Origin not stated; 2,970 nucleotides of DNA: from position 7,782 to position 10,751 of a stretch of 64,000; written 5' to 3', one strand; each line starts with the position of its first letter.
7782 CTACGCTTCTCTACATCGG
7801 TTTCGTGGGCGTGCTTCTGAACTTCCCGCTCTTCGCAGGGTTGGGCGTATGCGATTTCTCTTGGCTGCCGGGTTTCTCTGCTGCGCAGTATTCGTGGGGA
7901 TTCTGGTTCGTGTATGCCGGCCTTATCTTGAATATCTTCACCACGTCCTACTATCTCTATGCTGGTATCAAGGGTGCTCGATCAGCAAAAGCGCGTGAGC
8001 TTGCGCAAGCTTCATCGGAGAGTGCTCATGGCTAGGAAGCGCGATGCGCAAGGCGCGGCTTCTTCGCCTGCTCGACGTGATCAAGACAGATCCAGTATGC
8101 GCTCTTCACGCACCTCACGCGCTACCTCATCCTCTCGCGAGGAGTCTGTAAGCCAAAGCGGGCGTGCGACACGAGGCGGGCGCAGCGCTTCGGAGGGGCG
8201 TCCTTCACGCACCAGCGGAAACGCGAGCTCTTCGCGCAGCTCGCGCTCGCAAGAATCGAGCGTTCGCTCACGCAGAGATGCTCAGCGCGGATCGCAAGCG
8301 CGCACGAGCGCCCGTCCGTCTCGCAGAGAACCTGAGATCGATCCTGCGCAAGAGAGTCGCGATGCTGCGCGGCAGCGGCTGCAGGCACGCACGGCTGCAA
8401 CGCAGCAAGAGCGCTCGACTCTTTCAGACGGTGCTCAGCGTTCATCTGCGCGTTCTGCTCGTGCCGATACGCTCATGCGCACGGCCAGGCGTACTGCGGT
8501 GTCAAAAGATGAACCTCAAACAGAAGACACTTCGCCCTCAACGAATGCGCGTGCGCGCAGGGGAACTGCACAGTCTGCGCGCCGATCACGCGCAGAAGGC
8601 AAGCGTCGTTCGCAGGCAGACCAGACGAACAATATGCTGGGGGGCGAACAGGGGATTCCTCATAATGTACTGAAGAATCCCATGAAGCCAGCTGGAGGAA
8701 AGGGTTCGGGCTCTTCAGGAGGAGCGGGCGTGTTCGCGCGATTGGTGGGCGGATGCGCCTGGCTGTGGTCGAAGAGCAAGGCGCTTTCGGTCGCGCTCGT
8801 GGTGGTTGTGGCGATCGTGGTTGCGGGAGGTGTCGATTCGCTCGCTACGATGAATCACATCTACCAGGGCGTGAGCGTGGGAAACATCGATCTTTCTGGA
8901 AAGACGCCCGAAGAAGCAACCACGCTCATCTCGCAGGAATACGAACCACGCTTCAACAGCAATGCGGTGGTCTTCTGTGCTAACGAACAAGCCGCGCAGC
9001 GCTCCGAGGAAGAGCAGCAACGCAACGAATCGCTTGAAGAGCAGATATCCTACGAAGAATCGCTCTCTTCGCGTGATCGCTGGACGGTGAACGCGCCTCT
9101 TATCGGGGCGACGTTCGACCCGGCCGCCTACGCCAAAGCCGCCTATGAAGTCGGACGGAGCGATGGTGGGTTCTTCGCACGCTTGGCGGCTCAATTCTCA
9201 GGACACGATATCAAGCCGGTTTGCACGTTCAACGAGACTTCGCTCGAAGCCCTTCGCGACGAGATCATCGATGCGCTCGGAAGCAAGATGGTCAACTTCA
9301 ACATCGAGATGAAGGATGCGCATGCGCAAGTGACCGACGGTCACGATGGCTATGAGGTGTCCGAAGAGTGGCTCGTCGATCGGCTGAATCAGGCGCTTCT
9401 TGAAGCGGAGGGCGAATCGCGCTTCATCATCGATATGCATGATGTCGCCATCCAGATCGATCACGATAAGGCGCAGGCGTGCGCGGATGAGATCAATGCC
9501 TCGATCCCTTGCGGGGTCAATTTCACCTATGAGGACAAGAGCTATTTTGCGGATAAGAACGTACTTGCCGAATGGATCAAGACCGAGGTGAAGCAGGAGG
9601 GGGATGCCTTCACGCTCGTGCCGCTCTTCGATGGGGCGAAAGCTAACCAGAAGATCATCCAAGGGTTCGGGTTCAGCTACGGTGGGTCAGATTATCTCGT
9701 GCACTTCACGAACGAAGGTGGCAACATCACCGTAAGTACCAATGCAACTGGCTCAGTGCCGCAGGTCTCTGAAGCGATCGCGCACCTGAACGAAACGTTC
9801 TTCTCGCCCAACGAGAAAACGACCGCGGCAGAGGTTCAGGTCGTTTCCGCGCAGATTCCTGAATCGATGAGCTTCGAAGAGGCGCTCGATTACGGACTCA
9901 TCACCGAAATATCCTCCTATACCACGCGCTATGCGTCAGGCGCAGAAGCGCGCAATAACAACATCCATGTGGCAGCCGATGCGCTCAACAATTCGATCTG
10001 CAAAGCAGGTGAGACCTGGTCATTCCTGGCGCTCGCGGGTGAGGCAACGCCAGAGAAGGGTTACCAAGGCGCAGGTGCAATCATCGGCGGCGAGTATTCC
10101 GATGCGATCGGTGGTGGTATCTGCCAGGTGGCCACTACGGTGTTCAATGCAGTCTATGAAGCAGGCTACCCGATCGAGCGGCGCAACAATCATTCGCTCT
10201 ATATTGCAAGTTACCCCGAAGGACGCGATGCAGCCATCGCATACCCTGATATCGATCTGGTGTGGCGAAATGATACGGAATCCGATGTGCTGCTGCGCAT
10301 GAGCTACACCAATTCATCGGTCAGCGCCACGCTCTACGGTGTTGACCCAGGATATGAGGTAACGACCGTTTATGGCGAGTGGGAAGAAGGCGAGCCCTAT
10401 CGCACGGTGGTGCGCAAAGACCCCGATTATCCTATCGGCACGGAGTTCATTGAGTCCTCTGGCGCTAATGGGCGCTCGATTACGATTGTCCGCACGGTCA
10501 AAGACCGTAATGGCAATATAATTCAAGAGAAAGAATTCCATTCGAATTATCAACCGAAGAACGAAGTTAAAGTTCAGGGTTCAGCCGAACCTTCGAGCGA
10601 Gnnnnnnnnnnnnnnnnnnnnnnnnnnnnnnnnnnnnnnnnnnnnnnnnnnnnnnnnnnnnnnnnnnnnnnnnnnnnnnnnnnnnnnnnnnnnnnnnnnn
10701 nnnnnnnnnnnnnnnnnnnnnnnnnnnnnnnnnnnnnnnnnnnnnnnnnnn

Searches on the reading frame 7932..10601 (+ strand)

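Call 56: search_protein_families(library=pfam, proteins=[window:7932-10601:+], max_evalue=0.00001)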
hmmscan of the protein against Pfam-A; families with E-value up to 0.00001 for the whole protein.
window:7932-10601:+ (890 aa): 2 families
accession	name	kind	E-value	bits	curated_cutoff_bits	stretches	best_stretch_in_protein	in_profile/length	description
PF04294.18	VanW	-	4.3e-41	139.9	27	1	674-802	2-130/130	VanW like protein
PF12229.13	PG_binding_4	-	1.3e-08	35.5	22.1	1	384-493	1-113/117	Putative peptidoglycan binding domain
